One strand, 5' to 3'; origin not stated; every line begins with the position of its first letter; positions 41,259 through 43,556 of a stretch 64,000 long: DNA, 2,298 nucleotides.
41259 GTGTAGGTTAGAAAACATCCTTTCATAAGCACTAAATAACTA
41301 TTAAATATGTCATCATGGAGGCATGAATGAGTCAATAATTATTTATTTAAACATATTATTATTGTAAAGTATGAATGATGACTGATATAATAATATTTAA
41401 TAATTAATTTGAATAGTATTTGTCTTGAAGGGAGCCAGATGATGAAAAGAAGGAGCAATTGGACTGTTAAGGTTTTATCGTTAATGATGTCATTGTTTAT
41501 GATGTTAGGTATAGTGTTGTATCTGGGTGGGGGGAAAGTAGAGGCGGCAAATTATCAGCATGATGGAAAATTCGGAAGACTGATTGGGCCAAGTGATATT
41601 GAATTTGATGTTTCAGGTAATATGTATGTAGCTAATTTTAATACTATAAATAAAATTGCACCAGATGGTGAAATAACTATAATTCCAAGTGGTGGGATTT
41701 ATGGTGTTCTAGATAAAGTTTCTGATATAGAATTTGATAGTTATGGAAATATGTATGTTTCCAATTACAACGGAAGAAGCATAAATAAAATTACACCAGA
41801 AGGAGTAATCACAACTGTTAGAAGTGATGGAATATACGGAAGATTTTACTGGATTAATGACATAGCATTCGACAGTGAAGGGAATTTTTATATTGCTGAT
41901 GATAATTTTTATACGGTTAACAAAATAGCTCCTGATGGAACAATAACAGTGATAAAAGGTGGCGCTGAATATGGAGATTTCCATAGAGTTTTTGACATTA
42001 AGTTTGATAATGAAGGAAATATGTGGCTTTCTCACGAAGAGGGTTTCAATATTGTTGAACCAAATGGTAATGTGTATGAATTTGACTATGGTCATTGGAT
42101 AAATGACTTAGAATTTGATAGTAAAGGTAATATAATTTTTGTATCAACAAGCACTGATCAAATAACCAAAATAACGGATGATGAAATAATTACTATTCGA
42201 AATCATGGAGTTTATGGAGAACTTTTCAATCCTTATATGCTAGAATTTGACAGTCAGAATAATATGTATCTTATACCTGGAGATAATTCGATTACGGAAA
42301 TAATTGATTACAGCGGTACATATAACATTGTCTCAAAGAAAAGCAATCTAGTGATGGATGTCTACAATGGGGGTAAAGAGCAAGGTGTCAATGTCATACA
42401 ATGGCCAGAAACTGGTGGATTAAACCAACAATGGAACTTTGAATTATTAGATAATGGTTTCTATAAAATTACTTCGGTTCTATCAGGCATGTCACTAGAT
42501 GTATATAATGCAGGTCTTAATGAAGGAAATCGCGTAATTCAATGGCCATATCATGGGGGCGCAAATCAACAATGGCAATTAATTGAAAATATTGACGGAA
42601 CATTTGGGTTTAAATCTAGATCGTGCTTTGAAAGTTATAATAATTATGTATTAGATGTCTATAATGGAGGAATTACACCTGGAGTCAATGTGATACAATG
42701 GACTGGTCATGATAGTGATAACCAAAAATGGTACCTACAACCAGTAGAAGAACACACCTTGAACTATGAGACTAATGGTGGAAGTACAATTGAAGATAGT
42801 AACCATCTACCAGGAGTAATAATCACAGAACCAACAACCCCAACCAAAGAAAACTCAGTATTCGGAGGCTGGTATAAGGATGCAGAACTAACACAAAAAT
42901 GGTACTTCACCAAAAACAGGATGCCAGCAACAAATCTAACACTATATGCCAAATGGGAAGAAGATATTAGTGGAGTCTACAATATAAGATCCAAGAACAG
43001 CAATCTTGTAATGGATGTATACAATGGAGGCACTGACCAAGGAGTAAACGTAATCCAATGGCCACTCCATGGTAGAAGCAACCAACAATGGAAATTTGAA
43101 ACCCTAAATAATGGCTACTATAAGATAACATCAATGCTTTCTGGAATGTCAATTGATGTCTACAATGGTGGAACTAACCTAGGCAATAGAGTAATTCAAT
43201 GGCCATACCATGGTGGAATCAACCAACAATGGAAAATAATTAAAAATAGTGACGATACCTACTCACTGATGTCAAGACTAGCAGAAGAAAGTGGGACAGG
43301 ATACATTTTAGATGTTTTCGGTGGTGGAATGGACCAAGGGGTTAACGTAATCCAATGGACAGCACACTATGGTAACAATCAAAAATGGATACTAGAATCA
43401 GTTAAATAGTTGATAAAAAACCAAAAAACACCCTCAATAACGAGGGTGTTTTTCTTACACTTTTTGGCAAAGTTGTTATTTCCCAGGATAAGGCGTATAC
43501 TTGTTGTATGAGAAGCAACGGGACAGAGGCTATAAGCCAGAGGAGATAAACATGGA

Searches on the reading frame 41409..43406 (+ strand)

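Call 79: search_protein_families(library=pfam, proteins=[window:41409-43406:+], max_evalue=0.000001)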
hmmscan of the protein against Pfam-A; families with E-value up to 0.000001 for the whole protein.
window:41409-43406:+ (666 aa): 5 families
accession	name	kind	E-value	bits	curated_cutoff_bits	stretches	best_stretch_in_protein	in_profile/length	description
PF14200.12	RicinB_lectin_2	-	1.9e-62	208.4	25.6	4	496-598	3-89/89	Ricin-type beta-trefoil lectin domain-like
PF00652.28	Ricin_B_lectin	-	6.7e-31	107.5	29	2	524-660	3-126/126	Ricin-type beta-trefoil lectin domain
PF09479.16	Flg_new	-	2.7e-17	63.1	27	1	449-515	1-65/65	Listeria-Bacteroides repeat domain (List_Bact_rpt)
PF25021.1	TEN_NHL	-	1.9e-08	34.2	27.1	0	57-92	29-64/357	Teneurin NHL domain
PF07494.17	Reg_prop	-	4.2e-07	29.8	20.4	0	193-209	6-22/24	Two component regulator propeller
